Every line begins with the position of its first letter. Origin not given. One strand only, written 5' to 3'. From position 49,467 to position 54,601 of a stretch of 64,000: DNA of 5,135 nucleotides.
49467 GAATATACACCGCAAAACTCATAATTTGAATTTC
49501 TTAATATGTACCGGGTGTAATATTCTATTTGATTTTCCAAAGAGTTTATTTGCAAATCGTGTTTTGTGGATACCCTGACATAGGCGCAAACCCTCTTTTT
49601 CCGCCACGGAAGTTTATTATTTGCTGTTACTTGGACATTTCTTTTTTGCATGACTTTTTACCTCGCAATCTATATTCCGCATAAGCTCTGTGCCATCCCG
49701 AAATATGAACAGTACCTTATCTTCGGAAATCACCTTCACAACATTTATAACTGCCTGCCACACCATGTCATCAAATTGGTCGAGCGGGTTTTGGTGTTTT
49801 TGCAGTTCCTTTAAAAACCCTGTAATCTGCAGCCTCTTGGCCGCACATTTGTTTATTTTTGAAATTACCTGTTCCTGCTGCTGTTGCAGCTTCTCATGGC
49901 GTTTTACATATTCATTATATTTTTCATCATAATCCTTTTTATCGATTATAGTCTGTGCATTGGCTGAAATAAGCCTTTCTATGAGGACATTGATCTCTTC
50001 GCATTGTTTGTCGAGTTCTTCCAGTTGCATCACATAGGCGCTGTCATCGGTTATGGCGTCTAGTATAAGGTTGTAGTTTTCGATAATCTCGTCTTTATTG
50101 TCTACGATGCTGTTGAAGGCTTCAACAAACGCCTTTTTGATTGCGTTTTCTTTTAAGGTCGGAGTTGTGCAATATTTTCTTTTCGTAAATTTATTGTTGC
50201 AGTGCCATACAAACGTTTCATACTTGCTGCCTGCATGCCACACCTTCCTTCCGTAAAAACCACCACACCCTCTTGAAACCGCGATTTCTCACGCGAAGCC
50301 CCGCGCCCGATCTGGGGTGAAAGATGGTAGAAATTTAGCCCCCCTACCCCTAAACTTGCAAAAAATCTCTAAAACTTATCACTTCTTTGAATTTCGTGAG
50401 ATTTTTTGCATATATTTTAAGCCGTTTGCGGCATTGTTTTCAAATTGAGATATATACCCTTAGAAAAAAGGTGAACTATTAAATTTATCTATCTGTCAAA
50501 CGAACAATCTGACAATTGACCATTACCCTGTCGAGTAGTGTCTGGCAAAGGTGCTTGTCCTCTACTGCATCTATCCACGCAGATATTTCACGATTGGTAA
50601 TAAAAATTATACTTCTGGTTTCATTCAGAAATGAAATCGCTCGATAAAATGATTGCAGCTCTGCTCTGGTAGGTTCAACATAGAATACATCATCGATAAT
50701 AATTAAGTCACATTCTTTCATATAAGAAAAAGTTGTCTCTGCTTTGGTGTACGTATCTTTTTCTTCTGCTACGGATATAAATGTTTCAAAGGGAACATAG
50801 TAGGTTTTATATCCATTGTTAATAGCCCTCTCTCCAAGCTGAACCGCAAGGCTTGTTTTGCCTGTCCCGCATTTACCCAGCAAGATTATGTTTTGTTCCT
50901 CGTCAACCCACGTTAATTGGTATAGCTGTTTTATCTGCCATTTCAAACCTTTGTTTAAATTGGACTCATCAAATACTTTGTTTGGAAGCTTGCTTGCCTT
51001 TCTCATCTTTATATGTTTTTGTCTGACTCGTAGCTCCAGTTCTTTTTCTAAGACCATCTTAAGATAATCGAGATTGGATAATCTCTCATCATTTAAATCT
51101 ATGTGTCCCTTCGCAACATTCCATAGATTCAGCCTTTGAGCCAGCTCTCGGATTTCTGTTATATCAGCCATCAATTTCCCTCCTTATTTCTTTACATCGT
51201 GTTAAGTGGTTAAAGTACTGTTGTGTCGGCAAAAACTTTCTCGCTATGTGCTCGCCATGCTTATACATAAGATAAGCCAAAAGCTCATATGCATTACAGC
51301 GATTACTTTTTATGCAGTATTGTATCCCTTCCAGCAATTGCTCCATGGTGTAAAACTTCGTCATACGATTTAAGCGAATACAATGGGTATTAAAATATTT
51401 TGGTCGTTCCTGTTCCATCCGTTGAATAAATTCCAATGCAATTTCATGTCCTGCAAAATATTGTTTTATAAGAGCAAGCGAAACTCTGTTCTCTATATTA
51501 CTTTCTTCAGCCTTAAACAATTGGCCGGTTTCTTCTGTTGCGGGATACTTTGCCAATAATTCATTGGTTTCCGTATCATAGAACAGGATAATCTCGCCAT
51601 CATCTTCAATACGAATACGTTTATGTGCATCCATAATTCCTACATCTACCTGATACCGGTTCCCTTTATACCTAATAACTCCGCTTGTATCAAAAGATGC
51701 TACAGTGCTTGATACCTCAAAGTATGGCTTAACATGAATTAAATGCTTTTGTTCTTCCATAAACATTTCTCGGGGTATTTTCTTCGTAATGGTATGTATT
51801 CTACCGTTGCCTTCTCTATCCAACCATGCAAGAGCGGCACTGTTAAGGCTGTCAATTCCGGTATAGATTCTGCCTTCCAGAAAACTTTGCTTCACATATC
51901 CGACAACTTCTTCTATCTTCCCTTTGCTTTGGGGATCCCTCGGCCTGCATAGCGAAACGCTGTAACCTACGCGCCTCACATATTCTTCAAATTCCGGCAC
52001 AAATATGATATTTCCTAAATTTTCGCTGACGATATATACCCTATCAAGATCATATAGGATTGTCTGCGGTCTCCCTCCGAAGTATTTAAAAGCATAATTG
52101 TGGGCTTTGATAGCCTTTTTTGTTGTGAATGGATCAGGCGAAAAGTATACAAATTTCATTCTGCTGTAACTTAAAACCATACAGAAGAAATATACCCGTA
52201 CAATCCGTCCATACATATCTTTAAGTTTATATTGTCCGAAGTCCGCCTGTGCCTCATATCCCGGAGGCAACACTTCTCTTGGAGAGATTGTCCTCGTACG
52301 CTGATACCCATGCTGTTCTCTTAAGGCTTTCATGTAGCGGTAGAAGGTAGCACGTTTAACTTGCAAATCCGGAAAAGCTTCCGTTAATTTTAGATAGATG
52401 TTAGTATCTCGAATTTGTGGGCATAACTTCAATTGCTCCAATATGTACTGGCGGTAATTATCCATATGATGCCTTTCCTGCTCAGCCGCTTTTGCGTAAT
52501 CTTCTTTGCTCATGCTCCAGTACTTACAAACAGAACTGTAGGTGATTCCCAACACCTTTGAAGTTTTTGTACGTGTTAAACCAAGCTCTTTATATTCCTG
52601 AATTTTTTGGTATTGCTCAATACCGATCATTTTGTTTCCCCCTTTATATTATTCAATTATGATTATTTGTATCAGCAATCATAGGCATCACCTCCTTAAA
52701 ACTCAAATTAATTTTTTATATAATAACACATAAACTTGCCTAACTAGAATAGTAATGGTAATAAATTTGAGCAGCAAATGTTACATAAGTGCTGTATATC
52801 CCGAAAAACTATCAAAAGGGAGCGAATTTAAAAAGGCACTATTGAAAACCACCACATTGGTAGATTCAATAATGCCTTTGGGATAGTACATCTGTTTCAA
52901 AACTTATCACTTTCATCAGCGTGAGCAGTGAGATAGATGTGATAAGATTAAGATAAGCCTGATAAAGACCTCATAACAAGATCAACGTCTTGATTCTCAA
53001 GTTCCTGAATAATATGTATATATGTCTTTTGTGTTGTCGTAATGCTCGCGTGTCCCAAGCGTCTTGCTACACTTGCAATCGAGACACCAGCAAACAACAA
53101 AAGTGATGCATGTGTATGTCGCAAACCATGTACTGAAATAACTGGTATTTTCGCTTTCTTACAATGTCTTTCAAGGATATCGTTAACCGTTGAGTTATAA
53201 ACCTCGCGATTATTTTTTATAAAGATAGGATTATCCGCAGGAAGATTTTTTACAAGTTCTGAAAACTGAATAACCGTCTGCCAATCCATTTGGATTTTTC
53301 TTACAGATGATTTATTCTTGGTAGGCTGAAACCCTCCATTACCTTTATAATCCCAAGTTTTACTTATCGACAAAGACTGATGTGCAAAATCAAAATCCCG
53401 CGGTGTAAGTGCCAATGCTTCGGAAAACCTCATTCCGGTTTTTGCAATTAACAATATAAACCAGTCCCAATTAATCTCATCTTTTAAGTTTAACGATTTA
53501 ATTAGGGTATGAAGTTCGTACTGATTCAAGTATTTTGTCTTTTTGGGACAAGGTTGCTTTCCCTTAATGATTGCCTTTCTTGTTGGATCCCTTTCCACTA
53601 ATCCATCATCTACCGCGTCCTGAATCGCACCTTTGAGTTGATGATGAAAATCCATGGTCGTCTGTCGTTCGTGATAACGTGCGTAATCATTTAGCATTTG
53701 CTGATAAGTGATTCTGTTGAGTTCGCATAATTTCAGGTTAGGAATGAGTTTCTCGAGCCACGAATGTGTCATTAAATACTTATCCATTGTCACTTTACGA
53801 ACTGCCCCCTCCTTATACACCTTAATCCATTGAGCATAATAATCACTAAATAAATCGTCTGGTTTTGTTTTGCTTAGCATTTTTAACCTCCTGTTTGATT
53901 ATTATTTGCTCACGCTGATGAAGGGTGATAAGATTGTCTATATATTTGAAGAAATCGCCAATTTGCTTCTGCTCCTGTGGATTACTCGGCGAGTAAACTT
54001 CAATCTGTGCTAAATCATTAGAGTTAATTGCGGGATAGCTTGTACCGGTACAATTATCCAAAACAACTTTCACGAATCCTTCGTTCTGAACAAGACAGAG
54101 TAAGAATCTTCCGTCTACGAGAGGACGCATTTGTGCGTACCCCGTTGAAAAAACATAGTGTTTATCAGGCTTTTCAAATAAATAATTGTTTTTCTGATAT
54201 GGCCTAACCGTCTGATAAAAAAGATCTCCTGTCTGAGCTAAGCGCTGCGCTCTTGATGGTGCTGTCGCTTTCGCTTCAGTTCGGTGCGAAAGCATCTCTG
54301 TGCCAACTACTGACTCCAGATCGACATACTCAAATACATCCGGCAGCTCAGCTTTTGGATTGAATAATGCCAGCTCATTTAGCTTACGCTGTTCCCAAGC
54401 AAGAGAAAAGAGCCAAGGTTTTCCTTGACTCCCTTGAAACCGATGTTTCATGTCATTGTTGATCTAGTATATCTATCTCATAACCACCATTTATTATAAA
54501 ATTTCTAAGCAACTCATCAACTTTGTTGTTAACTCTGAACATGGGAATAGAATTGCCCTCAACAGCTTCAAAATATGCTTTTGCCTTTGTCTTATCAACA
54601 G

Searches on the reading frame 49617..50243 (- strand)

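Call 83: search_protein_families(library=pfam, proteins=[window:49617-50243:-], max_evalue=0.001)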
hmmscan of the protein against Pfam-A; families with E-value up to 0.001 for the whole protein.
window:49617-50243:- (208 aa): 2 families
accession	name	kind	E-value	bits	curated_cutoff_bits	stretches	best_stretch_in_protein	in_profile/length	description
PF13408.12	Zn_ribbon_recom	-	0.00019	22.2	25.3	1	2-43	16-57/58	Recombinase zinc beta ribbon domain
PF09728.14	Taxilin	-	0.00047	19.9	30.3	1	72-154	8-86/302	Myosin-like coiled-coil protein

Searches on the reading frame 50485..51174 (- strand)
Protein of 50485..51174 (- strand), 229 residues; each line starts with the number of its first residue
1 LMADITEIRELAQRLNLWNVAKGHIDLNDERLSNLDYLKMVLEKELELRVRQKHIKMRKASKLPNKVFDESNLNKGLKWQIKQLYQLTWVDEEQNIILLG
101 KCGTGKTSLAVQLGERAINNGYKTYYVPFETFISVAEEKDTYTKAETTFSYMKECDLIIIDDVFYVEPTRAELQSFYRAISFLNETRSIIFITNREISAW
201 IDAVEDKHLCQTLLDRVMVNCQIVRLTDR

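Call 83: search_protein_families(library=pfam, proteins=[window:50485-51174:-], max_evalue=0.001)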
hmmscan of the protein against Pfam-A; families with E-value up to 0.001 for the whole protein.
window:50485-51174:- (229 aa): 6 families
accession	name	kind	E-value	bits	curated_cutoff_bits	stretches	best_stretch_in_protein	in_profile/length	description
PF01695.23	IstB_IS21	-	9.3e-37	127.2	24.1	1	28-226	23-225/238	IstB-like ATP binding protein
PF20720.3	nSTAND3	-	7.7e-06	26.1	27.2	1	90-164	14-75/155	Novel STAND NTPase 3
PF00308.24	Bac_DnaA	-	1.2e-05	26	23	1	96-197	37-141/162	Bacterial DnaA ATPAse domain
PF13173.12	AAA_14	-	5.3e-05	23.7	27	1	94-178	3-86/129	AAA domain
PF13238.12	AAA_18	-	0.00018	22.4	29.4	1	96-144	1-40/128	AAA domain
PF04851.21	ResIII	-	0.00032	21.1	22.5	1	80-194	8-107/164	Type III restriction enzyme, res subunit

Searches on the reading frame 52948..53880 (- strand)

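Call 83: search_protein_families(library=pfam, proteins=[window:52948-53880:-], max_evalue=0.001)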
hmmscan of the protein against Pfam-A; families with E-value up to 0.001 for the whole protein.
window:52948-53880:- (310 aa): 2 families
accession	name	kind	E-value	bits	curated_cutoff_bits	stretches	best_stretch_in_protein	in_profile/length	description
PF00589.27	Phage_integrase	-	1.7e-22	80.4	27.1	1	117-290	2-168/172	Phage integrase family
PF13102.12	Phage_int_SAM_5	-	8.8e-05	23.2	22.3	1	11-100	2-93/98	Phage integrase SAM-like domain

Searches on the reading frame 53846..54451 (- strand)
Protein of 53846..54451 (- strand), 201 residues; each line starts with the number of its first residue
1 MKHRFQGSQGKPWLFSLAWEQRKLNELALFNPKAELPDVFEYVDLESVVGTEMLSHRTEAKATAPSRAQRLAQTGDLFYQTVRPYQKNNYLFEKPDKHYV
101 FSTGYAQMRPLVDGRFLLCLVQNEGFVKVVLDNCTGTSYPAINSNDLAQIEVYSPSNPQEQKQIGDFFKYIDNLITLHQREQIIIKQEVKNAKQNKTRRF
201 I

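Call 83: search_protein_families(library=pfam, proteins=[window:53846-54451:-], max_evalue=0.001)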
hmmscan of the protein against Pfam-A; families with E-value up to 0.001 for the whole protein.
window:53846-54451:- (201 aa): 1 family
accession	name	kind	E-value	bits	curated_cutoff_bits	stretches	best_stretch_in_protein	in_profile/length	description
PF01420.25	Methylase_S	-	7.2e-07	30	22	1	99-185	80-166/168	Type I restriction modification DNA specificity domain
